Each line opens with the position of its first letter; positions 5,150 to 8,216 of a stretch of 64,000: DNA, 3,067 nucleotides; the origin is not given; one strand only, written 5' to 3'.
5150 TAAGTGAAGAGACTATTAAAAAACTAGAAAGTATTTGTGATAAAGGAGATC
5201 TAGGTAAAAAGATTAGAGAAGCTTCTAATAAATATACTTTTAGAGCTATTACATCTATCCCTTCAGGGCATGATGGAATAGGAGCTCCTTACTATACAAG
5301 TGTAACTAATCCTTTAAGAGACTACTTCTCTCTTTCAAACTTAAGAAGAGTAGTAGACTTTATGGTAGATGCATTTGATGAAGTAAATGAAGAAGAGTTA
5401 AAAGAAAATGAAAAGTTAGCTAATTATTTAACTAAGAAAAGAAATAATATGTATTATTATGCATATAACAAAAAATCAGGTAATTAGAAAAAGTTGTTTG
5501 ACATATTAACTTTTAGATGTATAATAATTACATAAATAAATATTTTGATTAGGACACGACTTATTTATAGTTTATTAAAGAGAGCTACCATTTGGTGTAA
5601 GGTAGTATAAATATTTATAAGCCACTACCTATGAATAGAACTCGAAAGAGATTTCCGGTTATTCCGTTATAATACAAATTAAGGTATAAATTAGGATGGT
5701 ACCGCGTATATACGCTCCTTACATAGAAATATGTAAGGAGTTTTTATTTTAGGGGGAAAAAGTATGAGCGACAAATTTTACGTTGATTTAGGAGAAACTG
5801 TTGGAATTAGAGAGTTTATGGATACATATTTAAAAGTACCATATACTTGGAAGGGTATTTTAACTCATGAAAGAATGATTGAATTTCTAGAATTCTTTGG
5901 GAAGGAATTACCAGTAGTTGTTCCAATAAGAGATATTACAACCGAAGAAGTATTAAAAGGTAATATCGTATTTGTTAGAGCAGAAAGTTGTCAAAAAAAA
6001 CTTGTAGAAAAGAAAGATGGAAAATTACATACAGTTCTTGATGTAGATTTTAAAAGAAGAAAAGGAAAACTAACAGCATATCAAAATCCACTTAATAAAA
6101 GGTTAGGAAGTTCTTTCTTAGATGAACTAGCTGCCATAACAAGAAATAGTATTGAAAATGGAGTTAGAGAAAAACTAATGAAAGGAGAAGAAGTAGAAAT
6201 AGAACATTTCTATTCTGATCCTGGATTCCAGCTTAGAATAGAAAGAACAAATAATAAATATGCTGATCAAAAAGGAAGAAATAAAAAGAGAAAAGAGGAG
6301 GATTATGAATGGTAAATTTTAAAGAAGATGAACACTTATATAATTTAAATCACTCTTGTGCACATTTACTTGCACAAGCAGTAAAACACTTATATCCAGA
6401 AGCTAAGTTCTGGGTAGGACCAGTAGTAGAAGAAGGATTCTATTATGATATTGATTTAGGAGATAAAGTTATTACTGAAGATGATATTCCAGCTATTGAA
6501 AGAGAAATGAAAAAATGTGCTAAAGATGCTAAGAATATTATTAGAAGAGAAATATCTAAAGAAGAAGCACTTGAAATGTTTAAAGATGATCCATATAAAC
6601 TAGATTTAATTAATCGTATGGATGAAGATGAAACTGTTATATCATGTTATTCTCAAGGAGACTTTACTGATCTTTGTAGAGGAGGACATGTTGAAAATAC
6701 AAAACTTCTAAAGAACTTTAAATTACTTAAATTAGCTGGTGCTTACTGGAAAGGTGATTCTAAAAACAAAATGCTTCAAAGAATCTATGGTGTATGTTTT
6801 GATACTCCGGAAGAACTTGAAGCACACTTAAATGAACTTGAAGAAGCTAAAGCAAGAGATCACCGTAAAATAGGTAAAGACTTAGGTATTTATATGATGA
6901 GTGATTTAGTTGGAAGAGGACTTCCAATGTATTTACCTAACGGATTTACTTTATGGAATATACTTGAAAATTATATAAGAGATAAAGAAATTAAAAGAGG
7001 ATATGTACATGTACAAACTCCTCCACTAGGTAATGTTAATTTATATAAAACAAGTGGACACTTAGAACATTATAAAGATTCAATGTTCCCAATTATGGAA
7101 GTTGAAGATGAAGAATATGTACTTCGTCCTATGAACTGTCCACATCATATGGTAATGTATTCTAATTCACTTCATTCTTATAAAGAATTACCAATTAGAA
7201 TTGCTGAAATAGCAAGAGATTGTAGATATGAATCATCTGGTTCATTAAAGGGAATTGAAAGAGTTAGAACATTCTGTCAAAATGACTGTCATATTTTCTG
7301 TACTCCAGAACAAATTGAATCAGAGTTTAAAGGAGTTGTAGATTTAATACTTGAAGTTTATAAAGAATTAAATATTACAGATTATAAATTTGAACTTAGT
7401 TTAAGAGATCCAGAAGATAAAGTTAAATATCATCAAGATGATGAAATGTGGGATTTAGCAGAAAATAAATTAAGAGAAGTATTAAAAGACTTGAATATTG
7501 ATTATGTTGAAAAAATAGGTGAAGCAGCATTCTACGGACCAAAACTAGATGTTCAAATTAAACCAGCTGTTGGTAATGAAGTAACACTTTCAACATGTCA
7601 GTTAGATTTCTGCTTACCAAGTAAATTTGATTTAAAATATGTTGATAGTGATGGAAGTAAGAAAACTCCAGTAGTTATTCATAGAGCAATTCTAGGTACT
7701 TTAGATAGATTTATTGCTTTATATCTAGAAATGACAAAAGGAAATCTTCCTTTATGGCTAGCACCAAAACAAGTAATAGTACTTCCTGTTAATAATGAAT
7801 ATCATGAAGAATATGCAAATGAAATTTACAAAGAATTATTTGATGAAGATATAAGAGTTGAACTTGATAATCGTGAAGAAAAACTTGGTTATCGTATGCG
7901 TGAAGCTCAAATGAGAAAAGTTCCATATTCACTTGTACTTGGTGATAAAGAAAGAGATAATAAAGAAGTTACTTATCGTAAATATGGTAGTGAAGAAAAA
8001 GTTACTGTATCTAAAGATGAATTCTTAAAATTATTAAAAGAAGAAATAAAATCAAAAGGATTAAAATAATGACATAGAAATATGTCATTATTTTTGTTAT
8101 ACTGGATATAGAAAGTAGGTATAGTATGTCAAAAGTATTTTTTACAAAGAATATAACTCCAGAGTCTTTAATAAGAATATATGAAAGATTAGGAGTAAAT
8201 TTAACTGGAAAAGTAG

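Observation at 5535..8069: Thr T-box leader controls an extra 183-aa ORF translationally coupled to a TGS-less thrS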

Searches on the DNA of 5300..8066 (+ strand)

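Call 4: search_rna_families(source=window, start=5300, end=6500, threshold=evalue, max_evalue=10, show_alignments=3)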
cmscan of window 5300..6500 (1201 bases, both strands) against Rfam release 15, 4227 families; matches with E-value up to 10: 9.
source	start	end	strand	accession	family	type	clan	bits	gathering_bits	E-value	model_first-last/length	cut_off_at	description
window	5536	5722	+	RF00230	T-box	Cis-reg; leader;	-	92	93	1.6e-20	1-219/219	no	T-box leader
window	5683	5750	+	RF02371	PyrG_leader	Cis-reg; leader;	-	27.8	65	0.29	1-78/78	no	PyrG leader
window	5621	5714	+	RF02447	SpR19_sRNA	Gene; sRNA;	-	21.2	79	0.55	1-123/123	no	Streptococcus sRNA SpR19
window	5625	5747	+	RF01821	RsaH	Gene; sRNA;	-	19.9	50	2.2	1-123/123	no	RNA Staph. aureus H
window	5920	5959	+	RF01319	CRISPR-DR6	Gene; CRISPR;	-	18.6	39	0.89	1-30/30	no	CRISPR RNA direct repeat element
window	5644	5750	+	RF01517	iscRS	Cis-reg;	-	16.7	40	0.89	1-110/110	no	iscR stability element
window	6321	6371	-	RF04036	mir-2076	Gene; miRNA;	-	16.5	90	4.3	1-68/68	no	mir-2076 microRNA precursor family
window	6205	6245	-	RF03566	mir-4875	Gene; miRNA;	-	15.5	90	9.7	15-58/73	no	mir-4875 microRNA precursor family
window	6429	6500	+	RF01257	snR31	Gene; snRNA; snoRNA; HACA-box;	CL00026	14.1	45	5.9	1-145/223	3'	Small nucleolar RNA snR31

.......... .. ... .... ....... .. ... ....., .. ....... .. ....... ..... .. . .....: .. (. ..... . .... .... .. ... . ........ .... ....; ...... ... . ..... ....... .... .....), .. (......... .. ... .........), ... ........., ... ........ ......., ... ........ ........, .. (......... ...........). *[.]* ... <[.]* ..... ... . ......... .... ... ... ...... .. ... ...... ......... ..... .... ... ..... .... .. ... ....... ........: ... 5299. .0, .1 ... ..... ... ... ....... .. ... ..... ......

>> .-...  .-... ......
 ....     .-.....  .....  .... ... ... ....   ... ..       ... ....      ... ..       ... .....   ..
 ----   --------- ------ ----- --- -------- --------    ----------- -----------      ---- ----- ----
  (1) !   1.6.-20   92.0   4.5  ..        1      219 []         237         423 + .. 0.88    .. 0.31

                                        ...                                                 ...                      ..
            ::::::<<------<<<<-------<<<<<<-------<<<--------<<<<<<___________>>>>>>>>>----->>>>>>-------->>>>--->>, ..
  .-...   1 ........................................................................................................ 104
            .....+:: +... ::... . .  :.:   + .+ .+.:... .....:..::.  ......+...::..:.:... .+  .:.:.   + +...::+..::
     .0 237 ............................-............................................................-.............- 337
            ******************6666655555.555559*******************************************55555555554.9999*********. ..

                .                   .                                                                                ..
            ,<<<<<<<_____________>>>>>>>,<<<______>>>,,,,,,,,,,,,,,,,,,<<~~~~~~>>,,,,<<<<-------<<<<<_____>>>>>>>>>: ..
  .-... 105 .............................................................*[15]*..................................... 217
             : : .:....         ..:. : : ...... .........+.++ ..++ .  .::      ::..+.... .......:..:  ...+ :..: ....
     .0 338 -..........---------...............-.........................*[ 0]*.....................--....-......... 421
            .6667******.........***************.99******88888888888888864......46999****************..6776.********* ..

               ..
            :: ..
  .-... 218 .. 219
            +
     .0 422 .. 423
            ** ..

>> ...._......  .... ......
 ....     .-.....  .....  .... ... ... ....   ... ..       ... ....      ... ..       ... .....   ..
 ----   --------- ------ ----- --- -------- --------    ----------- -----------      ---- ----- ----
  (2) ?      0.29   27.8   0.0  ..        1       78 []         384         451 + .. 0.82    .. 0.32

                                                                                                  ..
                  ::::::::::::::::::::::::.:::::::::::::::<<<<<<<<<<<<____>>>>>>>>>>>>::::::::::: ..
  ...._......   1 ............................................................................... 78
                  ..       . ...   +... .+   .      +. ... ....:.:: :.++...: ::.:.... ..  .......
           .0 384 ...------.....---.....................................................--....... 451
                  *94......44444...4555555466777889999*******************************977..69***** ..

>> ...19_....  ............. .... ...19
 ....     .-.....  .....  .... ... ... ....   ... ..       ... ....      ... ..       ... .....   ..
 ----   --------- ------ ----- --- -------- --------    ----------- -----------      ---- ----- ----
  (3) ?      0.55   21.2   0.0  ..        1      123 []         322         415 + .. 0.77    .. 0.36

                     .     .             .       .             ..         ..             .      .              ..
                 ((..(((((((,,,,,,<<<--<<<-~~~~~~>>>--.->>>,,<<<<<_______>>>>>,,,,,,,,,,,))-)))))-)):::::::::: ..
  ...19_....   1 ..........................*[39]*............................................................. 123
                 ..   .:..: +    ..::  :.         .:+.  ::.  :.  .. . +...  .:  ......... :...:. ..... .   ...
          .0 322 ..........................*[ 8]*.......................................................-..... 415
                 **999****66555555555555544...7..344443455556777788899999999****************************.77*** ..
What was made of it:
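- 5536..5722 (+): Thr-specific T-box leader. The stem I base is UAGG 5550-5553 paired with CCUA 5628-5631. The specifier ACU is at 5624-5626, followed by A 5627. The T-box sequence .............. is at 5693-5706, with UGGU at 5697-5700. RF00230 at 92 bits, E 1.6e-20 (call 4).
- On T-box leader (RF00230): The window scores 92.0 bits with E 1.6e-20 (call 4).
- Tried and rejected: The E-value mode found it (call 4).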

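Call 35: search_rna_families(sources=[L001, L005, L006, L007, L008, L009, L002, L003, L004], threshold=evalue, max_evalue=0.001)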
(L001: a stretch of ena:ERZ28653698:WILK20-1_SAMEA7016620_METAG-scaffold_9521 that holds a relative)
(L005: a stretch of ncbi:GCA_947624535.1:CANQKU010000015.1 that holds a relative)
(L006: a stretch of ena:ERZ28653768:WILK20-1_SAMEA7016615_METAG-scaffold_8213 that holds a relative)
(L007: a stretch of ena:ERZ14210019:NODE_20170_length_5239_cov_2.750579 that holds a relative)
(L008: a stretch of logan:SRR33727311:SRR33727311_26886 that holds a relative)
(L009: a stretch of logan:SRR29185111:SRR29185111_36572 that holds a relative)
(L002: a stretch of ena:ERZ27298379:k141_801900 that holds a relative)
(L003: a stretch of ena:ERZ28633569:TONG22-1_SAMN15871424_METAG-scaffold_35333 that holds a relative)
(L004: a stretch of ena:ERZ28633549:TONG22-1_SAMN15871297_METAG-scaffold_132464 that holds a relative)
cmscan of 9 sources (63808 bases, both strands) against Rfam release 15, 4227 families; matches with E-value up to 0.001: 11.
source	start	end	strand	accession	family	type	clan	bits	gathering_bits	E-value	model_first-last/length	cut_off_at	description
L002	209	395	+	RF00230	T-box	Cis-reg; leader;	-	95.5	93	1.1e-19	1-219/219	no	T-box leader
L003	155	341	+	RF00230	T-box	Cis-reg; leader;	-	95.5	93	1.1e-19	1-219/219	no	T-box leader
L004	56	242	+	RF00230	T-box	Cis-reg; leader;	-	95.5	93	1.1e-19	1-219/219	no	T-box leader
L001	9774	9960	+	RF00230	T-box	Cis-reg; leader;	-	90.5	93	2.1e-18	1-219/219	no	T-box leader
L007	4421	4604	+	RF00230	T-box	Cis-reg; leader;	-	85.9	93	3.3e-17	1-219/219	no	T-box leader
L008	7249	7434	+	RF00230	T-box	Cis-reg; leader;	-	85.8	93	3.5e-17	1-219/219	no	T-box leader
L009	555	740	+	RF00230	T-box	Cis-reg; leader;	-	85.8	93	3.5e-17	1-219/219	no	T-box leader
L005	4731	4915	+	RF00230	T-box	Cis-reg; leader;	-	75.1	93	1.9e-14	1-219/219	no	T-box leader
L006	11615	11706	+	RF03040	PGK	Cis-reg;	-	67.1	50.8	1.5e-06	1-92/92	no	PGK RNA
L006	5105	5285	+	RF00230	T-box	Cis-reg; leader;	-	65.8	93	5e-12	1-219/219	no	T-box leader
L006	8931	9003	-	RF00005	tRNA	Gene; tRNA;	CL00001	57.2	29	1e-09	1-71/71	no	tRNA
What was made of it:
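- On T-box leader (RF00230): The near-identical leaders in L002-L004 score 95.5 bits (call 35).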

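Call 86: search_rna_families(sources=[L085, L080, L088, L071, L041], threshold=evalue, max_evalue=0.001)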
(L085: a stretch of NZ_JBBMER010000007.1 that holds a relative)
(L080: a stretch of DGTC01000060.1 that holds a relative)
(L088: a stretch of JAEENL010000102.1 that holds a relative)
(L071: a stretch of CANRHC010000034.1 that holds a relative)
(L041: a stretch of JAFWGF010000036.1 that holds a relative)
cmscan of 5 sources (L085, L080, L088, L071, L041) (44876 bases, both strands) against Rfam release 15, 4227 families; matches with E-value up to 0.001: 5.
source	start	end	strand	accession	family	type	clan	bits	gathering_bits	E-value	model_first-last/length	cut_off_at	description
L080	3509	3746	-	RF00230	T-box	Cis-reg; leader;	-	104.4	93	4e-22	1-219/219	no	T-box leader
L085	3686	3897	+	RF00230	T-box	Cis-reg; leader;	-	88.1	93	6.2e-18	1-219/219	no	T-box leader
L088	3668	3893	+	RF00230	T-box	Cis-reg; leader;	-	80.5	93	5.6e-16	1-219/219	no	T-box leader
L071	3496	3569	+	RF00005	tRNA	Gene; tRNA;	CL00001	67.2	29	1.3e-12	1-71/71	no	tRNA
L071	5784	5950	+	RF00230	T-box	Cis-reg; leader;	-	39.9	93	1.6e-05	1-219/219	no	T-box leader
